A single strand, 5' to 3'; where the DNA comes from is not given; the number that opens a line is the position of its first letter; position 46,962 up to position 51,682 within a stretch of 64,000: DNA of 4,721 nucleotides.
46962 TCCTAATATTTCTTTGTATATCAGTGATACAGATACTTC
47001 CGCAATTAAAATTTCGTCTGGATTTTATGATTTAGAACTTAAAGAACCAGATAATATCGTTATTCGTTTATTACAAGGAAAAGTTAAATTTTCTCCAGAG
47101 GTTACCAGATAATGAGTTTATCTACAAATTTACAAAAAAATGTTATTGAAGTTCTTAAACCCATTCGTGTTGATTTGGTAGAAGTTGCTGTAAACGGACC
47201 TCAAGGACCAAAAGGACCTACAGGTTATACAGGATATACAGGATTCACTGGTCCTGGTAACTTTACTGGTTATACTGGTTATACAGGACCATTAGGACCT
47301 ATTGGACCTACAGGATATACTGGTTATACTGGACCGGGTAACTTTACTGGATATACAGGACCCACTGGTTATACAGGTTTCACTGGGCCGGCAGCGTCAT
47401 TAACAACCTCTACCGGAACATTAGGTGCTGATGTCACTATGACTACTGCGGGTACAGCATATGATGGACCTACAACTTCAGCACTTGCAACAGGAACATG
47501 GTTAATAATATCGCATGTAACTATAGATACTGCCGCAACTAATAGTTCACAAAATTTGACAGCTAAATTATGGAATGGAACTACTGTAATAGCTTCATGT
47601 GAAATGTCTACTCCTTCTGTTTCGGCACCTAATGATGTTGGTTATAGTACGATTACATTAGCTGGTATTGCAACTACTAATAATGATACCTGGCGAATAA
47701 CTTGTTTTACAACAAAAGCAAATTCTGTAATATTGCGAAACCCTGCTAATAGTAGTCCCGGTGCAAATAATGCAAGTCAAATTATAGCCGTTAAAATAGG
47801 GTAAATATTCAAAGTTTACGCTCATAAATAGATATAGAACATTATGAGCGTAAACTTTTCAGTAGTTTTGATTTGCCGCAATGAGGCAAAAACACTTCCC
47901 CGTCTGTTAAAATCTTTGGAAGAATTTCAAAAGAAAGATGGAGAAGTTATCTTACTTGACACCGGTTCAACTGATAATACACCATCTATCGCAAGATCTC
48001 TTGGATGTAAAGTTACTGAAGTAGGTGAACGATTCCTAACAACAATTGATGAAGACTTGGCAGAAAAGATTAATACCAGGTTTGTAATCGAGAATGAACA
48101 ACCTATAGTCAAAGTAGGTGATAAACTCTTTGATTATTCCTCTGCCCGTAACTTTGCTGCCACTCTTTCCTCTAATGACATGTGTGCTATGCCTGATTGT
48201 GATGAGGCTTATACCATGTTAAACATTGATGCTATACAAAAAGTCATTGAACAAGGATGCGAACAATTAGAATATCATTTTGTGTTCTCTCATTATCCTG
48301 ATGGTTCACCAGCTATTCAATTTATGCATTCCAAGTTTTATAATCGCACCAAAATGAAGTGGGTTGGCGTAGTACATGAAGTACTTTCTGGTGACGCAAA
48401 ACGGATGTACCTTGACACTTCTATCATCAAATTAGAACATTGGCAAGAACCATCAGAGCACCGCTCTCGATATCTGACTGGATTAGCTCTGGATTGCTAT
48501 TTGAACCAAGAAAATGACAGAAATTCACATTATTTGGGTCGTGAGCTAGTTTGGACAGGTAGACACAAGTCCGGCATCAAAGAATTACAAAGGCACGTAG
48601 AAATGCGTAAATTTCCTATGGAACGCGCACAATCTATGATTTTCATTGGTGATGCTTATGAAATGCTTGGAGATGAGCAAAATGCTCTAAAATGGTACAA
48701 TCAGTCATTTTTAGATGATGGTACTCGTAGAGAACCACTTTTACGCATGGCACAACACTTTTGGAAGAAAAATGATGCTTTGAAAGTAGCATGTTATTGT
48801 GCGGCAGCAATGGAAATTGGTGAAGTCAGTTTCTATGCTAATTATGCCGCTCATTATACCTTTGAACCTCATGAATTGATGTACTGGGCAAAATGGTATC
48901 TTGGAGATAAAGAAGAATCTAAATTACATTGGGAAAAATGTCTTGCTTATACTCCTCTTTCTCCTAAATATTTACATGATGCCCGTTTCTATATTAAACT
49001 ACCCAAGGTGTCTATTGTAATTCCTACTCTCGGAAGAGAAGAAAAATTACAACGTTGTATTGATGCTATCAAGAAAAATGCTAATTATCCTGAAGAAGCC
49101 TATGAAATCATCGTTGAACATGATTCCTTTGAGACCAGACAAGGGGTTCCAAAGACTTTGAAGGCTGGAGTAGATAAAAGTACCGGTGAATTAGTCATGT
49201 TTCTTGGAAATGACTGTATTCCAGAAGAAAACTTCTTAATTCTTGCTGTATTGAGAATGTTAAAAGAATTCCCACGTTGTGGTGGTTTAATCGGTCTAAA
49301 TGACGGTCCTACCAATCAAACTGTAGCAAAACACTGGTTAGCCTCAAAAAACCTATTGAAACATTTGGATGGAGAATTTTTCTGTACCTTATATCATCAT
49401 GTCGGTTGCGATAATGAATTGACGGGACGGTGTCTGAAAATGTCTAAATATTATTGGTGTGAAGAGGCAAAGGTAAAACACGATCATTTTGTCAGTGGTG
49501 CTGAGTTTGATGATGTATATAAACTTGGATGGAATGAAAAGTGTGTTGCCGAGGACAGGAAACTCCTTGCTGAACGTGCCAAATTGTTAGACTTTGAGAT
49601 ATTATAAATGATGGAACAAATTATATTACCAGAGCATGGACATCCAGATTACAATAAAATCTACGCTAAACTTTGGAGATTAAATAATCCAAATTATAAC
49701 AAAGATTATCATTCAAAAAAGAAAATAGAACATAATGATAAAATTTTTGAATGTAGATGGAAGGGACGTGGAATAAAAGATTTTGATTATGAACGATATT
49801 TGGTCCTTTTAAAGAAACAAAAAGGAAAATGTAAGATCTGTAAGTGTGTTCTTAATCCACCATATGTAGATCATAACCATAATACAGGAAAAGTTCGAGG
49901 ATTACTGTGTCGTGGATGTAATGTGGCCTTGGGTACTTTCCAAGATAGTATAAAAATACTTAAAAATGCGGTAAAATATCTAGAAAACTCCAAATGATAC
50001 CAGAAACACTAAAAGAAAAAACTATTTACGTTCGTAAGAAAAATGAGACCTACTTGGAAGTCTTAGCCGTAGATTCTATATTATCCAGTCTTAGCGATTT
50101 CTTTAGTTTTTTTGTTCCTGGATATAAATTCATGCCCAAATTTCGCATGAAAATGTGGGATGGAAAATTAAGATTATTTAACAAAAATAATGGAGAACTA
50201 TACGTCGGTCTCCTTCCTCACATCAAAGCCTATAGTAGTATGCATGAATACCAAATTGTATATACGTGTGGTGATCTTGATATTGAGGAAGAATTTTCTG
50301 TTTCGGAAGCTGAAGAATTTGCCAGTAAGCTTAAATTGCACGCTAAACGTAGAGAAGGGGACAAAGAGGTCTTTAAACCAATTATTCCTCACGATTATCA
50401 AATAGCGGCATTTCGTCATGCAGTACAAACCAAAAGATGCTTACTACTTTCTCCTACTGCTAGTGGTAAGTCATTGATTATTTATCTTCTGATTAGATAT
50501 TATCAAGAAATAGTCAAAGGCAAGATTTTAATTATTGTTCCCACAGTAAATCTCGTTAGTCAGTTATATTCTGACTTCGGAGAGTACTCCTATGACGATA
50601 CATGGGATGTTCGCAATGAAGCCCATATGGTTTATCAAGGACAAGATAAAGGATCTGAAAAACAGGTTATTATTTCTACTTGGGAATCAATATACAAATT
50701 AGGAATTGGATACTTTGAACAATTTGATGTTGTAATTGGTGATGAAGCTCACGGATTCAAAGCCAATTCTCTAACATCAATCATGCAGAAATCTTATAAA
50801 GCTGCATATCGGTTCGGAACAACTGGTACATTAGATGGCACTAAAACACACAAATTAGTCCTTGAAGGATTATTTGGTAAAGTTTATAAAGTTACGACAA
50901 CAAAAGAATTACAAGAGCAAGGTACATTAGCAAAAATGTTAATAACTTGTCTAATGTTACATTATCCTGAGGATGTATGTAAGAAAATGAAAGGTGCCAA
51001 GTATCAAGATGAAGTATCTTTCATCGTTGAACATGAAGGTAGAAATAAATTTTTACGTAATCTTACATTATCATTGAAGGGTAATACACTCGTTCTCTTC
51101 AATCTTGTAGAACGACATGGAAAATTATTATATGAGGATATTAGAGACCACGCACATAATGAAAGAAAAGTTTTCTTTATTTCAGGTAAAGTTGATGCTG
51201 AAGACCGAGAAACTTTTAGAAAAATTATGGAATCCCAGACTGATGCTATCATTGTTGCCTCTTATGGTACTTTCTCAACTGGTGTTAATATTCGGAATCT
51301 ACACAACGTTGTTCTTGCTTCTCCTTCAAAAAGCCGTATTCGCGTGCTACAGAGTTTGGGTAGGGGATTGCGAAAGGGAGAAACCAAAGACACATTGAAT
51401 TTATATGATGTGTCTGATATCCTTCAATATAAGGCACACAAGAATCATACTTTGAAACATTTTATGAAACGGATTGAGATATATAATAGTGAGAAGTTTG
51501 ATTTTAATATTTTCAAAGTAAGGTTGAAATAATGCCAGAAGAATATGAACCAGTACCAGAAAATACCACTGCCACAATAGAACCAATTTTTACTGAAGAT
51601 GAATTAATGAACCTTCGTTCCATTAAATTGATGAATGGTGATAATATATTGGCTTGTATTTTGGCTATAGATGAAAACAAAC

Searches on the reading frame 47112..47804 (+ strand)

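Call 52: search_protein_families(library=pfam, proteins=[window:47112-47804:+], max_evalue=0.01)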
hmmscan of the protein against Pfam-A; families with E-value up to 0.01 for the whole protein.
window:47112-47804:+ (230 aa): 1 family
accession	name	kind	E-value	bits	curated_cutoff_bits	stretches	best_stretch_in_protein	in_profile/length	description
PF01391.23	Collagen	-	3e-06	27.3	27.2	1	29-84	4-56/60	Collagen triple helix repeat (20 copies)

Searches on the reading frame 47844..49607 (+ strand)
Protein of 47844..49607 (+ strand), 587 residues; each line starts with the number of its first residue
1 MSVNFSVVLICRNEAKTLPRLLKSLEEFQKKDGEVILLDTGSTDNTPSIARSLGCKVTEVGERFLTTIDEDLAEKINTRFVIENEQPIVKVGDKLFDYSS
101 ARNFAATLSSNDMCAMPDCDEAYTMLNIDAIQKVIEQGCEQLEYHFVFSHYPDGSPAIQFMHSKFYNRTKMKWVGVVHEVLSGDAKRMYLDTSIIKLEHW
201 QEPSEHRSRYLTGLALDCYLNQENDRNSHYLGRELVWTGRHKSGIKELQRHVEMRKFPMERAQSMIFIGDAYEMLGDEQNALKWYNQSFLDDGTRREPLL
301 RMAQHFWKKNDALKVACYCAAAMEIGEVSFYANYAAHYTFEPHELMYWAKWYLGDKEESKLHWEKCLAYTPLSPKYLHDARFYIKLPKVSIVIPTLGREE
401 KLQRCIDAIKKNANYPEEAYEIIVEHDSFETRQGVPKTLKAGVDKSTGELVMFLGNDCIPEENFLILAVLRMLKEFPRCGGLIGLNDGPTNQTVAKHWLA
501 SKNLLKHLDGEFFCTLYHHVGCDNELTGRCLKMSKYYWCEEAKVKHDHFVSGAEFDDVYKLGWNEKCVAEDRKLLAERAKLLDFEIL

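Call 10: search_protein_families(library=phrogs, proteins=[window:47844-49607:+])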
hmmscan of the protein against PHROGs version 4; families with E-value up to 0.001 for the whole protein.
window:47844-49607:+ (587 aa): 3 families
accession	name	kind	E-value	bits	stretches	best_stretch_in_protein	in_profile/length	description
phrog_13126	-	moron, auxiliary metabolic gene and host takeover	1.4e-57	196.7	2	93-403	59-374/394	beta-1,4-glycosyltransferase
phrog_841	-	moron, auxiliary metabolic gene and host takeover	1.6e-08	35.4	1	5-56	4-58/309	GtrB-like O-antigen conversion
phrog_14775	-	moron, auxiliary metabolic gene and host takeover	4.5e-05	24.2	0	388-465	4-80/203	glycosyltransferase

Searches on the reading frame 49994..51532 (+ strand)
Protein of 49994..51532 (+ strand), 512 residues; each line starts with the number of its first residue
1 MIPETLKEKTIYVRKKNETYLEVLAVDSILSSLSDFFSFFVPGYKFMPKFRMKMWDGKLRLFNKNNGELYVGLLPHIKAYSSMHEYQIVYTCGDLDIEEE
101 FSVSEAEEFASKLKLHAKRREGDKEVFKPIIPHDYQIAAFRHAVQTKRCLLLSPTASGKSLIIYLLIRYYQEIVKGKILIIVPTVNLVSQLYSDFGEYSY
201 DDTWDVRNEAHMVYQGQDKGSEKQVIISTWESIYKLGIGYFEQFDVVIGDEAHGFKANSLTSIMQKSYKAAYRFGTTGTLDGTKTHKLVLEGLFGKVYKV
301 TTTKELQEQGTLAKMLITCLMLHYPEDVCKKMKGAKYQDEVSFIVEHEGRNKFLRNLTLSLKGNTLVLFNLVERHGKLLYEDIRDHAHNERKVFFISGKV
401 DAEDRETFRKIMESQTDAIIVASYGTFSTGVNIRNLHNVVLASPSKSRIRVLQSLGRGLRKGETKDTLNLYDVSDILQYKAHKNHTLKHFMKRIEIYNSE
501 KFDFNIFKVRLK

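Call 52: search_protein_families(library=pfam, proteins=[window:49994-51532:+], max_evalue=0.01)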
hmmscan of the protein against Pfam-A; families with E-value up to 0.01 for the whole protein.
window:49994-51532:+ (512 aa): 6 families
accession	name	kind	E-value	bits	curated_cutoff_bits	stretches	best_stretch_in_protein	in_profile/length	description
PF04851.21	ResIII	-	5.3e-19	69.2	22.5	1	132-280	4-162/164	Type III restriction enzyme, res subunit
PF21241.2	UvsW_N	-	6e-16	59.1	25.3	1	13-89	4-79/81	DNA helicase UvsW, N-terminal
PF00270.35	DEAD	-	1.9e-13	50.9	26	1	135-270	3-144/167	DEAD/DEAH box helicase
PF18766.7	SWI2_SNF2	-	4.1e-07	30.3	26.7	1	155-279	27-154/221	SWI2/SNF2 ATPase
PF00271.37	Helicase_C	-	3.4e-06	27.7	23.5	1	353-462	5-110/110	Helicase conserved C-terminal domain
PF13307.12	Helicase_C_2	-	0.00062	20.3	25.3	0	356-434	3-81/170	Helicase C-terminal domain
